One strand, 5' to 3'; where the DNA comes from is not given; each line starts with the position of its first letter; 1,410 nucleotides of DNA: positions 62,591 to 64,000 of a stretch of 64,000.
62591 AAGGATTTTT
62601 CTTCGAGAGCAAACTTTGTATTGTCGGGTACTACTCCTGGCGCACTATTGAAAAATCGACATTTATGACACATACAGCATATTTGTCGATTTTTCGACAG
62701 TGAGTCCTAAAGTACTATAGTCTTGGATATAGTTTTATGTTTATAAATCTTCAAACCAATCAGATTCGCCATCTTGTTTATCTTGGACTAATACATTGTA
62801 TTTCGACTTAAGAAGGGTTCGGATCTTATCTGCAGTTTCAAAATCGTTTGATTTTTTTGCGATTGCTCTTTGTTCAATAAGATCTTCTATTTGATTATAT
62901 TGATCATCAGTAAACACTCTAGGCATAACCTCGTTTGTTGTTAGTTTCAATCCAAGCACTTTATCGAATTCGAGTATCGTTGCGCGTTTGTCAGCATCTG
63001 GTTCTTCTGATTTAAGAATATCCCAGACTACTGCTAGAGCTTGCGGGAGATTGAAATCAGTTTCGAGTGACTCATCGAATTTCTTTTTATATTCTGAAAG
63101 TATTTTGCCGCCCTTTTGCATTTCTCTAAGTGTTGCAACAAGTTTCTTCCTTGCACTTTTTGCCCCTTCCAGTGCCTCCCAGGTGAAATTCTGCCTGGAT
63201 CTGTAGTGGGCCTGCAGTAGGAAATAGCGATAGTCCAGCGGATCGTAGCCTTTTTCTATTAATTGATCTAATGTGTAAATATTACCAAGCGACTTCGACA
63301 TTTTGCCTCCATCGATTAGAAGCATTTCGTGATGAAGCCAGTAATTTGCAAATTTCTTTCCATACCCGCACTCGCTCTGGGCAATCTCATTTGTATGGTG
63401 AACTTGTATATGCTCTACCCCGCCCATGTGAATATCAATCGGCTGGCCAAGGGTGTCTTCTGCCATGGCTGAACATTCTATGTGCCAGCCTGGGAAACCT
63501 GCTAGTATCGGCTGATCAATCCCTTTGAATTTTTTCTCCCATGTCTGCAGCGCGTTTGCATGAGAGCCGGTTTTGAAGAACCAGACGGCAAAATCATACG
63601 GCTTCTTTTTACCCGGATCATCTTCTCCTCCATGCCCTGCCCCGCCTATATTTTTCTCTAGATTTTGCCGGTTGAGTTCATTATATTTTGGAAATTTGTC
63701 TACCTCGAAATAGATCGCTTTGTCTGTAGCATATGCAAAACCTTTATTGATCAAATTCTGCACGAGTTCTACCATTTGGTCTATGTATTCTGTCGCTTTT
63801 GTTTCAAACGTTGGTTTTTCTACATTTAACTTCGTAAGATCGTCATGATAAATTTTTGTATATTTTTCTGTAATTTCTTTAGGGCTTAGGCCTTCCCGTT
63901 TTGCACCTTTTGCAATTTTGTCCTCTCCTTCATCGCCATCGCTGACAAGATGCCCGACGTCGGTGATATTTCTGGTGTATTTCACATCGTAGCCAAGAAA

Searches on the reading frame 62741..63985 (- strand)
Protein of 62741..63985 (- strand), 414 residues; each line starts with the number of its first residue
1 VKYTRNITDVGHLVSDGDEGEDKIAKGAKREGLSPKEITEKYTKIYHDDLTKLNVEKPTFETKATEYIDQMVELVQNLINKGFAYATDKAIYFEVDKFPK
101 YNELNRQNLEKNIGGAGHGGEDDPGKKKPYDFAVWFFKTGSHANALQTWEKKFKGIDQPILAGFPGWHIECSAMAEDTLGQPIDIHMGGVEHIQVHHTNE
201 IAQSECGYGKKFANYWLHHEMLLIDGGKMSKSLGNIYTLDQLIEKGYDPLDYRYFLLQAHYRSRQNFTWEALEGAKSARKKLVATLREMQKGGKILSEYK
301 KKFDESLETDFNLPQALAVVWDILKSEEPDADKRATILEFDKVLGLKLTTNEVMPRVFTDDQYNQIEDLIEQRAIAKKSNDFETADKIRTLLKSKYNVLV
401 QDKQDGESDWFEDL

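Call 85: search_protein_families(library=pfam, proteins=[window:62741-63985:-], max_evalue=0.00001)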
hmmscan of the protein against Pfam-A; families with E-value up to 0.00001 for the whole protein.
window:62741-63985:- (414 aa): 2 families
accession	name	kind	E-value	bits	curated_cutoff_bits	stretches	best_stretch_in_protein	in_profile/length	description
PF01406.26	tRNA-synt_1e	-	5.1e-72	243.2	27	1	2-276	49-300/301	tRNA synthetases class I (C) catalytic domain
PF09334.17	tRNA-synt_1g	-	3.3e-13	49.6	20.1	1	193-272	292-371/391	tRNA synthetases class I (M)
